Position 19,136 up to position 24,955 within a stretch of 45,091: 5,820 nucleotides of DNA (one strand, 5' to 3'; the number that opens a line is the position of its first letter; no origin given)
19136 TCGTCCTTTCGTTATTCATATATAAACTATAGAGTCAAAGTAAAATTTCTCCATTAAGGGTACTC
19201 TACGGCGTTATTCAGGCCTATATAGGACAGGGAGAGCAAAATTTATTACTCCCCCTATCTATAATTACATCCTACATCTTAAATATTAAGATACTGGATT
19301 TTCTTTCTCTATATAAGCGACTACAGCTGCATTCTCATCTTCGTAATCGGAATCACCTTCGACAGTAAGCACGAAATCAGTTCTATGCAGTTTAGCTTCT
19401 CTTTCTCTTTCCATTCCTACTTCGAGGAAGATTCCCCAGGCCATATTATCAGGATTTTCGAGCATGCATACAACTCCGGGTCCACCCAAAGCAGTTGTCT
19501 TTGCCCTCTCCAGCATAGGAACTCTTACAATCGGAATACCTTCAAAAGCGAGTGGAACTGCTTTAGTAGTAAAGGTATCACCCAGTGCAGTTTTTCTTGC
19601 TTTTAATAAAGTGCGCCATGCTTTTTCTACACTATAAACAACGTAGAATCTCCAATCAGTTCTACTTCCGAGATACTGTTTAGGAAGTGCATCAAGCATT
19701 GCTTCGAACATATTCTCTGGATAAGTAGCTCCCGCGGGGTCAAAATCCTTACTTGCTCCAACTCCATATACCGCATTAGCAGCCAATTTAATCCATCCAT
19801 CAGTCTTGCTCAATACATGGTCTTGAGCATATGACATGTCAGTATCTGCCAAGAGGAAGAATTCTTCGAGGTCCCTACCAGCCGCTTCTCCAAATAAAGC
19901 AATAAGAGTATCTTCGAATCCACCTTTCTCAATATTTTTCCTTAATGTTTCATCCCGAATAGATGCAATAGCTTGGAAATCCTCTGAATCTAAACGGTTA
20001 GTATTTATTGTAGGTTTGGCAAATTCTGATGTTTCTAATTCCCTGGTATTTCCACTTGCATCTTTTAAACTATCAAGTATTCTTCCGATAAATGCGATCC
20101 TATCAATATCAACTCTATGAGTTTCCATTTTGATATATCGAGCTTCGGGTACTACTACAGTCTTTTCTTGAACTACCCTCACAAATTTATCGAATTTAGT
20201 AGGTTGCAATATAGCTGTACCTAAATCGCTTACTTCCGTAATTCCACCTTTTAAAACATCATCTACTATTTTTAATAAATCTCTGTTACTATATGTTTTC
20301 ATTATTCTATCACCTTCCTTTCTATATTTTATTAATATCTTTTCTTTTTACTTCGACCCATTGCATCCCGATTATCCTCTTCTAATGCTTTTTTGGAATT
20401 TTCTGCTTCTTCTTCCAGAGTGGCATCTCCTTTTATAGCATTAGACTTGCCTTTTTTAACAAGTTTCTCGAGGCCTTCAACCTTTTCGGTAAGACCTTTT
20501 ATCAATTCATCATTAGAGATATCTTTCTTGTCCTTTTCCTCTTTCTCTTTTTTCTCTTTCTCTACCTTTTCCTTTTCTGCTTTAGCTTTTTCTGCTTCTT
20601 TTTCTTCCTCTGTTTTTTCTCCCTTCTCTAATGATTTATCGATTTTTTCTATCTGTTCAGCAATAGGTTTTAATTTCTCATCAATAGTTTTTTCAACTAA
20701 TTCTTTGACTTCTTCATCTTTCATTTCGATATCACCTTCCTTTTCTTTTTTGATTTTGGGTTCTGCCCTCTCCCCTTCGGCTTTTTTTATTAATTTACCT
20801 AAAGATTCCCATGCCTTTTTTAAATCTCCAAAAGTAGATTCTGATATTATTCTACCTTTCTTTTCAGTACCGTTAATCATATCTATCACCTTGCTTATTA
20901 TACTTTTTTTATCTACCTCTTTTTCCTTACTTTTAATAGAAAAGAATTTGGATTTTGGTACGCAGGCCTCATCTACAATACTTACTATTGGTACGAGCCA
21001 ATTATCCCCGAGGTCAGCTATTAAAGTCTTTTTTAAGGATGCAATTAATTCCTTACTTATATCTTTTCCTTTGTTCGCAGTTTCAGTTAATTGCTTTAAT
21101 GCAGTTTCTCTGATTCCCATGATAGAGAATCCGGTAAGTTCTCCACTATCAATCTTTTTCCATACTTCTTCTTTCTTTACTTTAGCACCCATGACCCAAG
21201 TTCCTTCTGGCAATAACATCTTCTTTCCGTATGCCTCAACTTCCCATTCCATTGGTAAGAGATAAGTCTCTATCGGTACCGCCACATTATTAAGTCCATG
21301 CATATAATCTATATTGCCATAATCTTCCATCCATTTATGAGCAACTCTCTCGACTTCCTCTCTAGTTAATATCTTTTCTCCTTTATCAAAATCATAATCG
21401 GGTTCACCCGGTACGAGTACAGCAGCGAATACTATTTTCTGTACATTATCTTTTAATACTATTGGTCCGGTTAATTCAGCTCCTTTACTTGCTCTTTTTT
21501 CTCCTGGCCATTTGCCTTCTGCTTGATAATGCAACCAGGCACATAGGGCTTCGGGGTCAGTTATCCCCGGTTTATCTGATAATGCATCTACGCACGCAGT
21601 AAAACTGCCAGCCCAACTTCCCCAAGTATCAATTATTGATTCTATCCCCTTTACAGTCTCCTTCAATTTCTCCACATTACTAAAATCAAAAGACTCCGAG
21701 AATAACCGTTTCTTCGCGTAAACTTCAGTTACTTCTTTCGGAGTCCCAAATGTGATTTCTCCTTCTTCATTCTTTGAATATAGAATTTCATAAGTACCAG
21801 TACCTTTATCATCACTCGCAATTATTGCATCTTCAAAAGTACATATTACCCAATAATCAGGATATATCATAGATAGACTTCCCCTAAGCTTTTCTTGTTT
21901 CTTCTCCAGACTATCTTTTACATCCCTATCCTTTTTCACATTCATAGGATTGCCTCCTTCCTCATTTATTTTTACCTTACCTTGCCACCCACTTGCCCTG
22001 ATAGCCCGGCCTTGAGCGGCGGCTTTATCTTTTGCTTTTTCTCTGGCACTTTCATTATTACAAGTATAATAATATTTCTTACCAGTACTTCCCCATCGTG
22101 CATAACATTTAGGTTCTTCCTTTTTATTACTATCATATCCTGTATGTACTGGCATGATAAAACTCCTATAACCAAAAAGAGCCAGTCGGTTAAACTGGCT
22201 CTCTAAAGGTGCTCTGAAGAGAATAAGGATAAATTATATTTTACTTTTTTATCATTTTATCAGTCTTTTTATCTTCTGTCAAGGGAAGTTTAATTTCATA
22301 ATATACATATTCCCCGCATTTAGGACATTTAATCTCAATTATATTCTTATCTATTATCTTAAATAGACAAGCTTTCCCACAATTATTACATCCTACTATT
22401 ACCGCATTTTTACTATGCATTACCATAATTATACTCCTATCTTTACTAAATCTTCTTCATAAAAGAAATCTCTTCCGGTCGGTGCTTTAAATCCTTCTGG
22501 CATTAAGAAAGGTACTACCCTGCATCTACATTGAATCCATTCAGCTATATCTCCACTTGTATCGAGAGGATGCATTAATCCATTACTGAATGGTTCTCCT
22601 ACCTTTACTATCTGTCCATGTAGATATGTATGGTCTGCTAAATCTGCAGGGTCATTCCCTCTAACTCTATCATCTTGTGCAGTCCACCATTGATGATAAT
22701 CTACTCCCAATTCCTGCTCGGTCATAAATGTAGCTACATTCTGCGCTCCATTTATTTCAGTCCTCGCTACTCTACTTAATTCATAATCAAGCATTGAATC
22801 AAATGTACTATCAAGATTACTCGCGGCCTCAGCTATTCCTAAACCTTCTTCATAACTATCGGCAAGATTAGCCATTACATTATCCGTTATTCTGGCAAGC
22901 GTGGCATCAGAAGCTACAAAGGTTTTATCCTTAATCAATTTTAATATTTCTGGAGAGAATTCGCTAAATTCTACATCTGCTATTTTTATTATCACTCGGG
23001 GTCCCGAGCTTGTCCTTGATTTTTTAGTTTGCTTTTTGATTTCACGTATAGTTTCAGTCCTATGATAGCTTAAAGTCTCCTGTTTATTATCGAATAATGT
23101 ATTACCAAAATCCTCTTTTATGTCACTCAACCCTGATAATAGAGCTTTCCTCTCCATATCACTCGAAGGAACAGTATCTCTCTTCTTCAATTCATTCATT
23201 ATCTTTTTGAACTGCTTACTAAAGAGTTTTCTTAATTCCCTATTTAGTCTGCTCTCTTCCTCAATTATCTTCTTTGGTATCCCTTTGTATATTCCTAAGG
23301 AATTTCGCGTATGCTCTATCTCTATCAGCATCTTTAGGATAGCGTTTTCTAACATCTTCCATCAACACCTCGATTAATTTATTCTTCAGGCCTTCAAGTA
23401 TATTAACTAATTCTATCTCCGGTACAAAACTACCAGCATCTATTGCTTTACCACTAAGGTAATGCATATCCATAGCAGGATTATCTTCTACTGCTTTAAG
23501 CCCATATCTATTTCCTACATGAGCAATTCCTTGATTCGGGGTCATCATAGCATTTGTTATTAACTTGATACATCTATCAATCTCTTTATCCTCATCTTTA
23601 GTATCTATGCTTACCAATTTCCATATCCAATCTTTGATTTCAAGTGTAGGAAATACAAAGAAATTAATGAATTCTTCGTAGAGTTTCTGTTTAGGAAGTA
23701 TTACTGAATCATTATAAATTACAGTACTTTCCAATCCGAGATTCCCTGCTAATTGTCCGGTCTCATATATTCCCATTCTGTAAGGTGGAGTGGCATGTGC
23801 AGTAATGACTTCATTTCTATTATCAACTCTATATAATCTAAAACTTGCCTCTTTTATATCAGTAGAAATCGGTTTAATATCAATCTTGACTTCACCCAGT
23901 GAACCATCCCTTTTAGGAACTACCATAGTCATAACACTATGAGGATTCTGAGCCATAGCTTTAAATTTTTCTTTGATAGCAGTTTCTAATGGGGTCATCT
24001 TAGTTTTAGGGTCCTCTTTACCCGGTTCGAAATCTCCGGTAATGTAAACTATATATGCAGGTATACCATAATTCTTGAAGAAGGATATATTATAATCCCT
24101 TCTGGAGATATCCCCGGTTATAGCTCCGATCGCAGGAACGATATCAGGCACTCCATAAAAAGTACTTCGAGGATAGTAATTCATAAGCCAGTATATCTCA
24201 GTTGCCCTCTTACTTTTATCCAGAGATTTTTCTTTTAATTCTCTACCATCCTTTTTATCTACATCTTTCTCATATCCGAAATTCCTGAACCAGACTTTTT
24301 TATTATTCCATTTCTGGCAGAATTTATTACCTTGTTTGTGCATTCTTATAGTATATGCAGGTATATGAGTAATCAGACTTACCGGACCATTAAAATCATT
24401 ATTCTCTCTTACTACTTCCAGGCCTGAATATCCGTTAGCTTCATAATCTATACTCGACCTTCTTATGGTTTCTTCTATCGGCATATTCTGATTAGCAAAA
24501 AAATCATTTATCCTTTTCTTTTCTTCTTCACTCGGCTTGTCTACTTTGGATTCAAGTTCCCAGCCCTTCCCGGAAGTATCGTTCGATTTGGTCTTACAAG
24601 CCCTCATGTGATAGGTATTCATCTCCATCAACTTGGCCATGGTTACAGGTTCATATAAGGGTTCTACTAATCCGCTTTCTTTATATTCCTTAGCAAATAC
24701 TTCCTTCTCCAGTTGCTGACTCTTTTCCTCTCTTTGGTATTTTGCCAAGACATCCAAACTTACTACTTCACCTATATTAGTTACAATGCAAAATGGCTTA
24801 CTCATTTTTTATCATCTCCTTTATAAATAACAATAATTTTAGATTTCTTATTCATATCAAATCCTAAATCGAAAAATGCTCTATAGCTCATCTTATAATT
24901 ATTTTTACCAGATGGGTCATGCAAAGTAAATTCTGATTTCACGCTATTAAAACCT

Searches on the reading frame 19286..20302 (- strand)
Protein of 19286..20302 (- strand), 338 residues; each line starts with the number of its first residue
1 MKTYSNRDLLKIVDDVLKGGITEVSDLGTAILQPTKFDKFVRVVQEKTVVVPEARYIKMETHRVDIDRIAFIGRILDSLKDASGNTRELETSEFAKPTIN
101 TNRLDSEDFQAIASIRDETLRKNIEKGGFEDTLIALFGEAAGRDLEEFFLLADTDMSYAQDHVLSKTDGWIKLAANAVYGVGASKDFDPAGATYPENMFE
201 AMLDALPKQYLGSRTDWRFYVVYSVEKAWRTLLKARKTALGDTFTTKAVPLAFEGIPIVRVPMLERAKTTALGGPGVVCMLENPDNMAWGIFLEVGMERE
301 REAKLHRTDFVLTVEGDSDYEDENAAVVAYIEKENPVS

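Call 108: search_dna_similar(query=window:19286-20302:-, collection=phages, mode=protein, max_rows=10)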
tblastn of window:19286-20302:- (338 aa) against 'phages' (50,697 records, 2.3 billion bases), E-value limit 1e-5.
Records with a match: 218; places in all: 218; records where one place covers at least 80% of the query: 214.
Best place of each record, by identity: <60% 218.
By first word of the organism name: Streptomyces 127; Vibrio 32; Pseudomonas 12; Clostridium 10; Bacillus 7; Rhizobium 6; Methanobacterium 5; Rhodobacter 5; Rhodococcus 5; Stenotrophomonas 4; and 4 more.
By host as written in the record: Streptomyces griseus ATCC 10137 52; Streptomyces lividans JI 1326 29; - 12; Streptomyces viridochromogenes DSM40736 12; Streptomyces sanglieri UNT16F27A 9; Clostridium perfringens 7; Streptomyces griseofuscus ATCC 23916 7; Streptomyces mirabilis NRRL B-2400 7; and 50 more.
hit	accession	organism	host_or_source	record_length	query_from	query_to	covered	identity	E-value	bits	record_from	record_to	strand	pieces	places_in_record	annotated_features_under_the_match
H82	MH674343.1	Methanobacterium virus Drs3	Methanobacterium formicicum Khl10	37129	1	336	99%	36.5%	4e-54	196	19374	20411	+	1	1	xkdG: XkdG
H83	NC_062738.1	Methanobacterium virus Drs3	Methanobacterium formicicum Khl10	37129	1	336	99%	36.5%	4e-54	196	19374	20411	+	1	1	xkdG: virion structural protein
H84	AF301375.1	Methanothermobacter phage psiM100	-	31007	23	332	92%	34.1%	7e-47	175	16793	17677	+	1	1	ORF13: putative structural protein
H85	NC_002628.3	Methanothermobacter phage psiM100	-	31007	23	332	92%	34.1%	7e-47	175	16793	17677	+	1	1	ORF13: virion structural protein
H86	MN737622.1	Methanobacterium virus PhiF3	Methanothermobacter thermautotrophicus ...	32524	5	329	96%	30.4%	8e-40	155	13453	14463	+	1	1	putative major capsid related protein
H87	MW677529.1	Rhodobacter phage RcZahn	Rhodobacter capsulatus YW1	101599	2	330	97%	28.7%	2e-20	99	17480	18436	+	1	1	19: major capsid protein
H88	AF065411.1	Methanobacterium phage psiM2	Methanobacterium thermoautotrophicum ...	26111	23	331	91%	29.6%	5e-38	149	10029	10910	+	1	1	structural protein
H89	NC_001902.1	Methanobacterium phage psiM2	Methanobacterium thermoautotrophicum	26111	23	331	91%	29.6%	5e-38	149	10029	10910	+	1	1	virion structural protein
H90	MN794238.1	Vibrio phage VH2_2019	Vibrio natiegens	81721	32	327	88%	30.2%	1e-27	119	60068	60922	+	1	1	xkdG: XkdG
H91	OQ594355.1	Aeromonas phage HJ05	Aeromonas hydrophila AH10 (CCTCC ...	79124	24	327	90%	29.3%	4e-22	103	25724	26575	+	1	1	hypothetical protein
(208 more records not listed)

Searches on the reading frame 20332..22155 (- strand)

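Call 117: search_protein_families(library=phrogs, proteins=[window:20332-22155:-], max_evalue=0.00001)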
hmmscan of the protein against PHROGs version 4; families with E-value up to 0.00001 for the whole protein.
window:20332-22155:- (607 aa): 7 families
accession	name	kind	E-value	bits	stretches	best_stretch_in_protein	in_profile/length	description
phrog_34096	-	head and packaging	1.9e-37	130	1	232-426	126-296/412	head maturation protease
phrog_3017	-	head and packaging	1.8e-31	110.8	1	230-378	40-181/402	head maturation protease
phrog_1530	-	other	1.9e-19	71.3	1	230-357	237-357/379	DNA methyltransferase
phrog_33677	-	head and packaging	1.3e-16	61.7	1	237-347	154-262/564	head maturation protease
phrog_15223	-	other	5.7e-13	50.2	1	236-351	10-116/199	protease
phrog_13242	-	unknown function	1e-10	42.2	1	256-349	332-423/450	-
phrog_6439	-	unknown function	6.9e-06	27.1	0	182-224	36-79/82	-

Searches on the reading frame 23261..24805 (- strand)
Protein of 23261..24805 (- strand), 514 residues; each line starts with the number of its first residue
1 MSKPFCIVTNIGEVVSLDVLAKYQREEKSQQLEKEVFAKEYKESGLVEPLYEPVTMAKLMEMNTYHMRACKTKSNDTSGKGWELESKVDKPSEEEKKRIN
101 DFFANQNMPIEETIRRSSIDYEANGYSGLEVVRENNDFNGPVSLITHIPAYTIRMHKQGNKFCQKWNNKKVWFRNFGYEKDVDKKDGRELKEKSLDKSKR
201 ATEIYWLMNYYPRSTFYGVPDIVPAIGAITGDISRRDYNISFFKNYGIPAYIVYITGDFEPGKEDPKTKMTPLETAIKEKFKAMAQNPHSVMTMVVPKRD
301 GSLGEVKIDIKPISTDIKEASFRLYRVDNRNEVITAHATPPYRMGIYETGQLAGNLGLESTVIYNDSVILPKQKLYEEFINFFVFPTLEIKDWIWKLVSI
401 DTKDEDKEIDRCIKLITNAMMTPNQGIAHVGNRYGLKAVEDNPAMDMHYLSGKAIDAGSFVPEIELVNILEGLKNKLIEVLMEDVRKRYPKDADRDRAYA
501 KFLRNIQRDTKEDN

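Call 106: search_dna_similar(query=window:23261-24805:-, collection=phages, mode=protein, max_rows=12)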
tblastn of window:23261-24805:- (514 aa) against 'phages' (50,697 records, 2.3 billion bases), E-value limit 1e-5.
Records with a match: 189; places in all: 189; records where one place covers at least 80% of the query: 9.
Best place of each record, by identity: <60% 189.
By first word of the organism name: Streptomyces 127; Pseudomonas 12; Rhodococcus 9; Rhizobium 6; Methanobacterium 5; Rhodobacter 5; Vibrio 5; Natrialba 4; Halorubrum 4; Stenotrophomonas 4; and 5 more.
By host as written in the record: Streptomyces griseus ATCC 10137 52; Streptomyces lividans JI 1326 29; Streptomyces viridochromogenes DSM40736 12; - 11; Streptomyces sanglieri UNT16F27A 9; Streptomyces griseofuscus ATCC 23916 7; Streptomyces mirabilis NRRL B-2400 7; Rhodococcus erythropolis RIA 643 6; and 35 more.
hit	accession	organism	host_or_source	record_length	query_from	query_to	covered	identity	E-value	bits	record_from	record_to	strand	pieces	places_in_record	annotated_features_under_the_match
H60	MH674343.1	Methanobacterium virus Drs3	Methanobacterium formicicum Khl10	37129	5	456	88%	38.4%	8e-96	324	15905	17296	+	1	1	portal protein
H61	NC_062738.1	Methanobacterium virus Drs3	Methanobacterium formicicum Khl10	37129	5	456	88%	38.4%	8e-96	324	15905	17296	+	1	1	portal protein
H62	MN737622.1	Methanobacterium virus PhiF3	Methanothermobacter thermautotrophicus ...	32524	25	426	78%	34.1%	9e-60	219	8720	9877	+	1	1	putative portal protein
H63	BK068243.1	Methanobrevibacter gottschalkii virus vir075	Methanobrevibacter gottschalkii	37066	7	486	93%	26.8%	2e-27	122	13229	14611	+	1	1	portal protein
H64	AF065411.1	Methanobacterium phage psiM2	Methanobacterium thermoautotrophicum ...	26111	15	426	80%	29.8%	2e-48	185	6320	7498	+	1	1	portal protein | transmembrane region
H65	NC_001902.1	Methanobacterium phage psiM2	Methanobacterium thermoautotrophicum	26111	15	426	80%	29.8%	2e-48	185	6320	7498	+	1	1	portal protein | transmembrane region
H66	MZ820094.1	Streptomyces phage Jada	Streptomyces viridochromogenes DSM40736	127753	21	431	80%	29.3%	2e-35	147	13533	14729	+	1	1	26: portal protein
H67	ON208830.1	Streptomyces phage Emma1919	Streptomyces griseus ATCC 10137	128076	21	431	80%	29.3%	2e-35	147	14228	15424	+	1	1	28: portal protein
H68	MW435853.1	Streptomyces phage MeganTheeKilla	Streptomyces viridochromogenes DSM40736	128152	21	431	80%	29.3%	2e-35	147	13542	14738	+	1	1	26: portal protein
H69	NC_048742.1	Streptomyces phage Gilson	Streptomyces griseofuscus ATCC 23916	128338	21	431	80%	29.3%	2e-35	147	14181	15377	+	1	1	28: portal protein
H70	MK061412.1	Streptomyces phage Gilson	Streptomyces griseofuscus ATCC 23916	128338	21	431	80%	29.3%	2e-35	147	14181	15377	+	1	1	28: portal protein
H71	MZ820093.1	Streptomyces phage Forrest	Streptomyces viridochromogenes DSM40736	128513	21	431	80%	29.3%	2e-35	147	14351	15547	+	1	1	28: portal protein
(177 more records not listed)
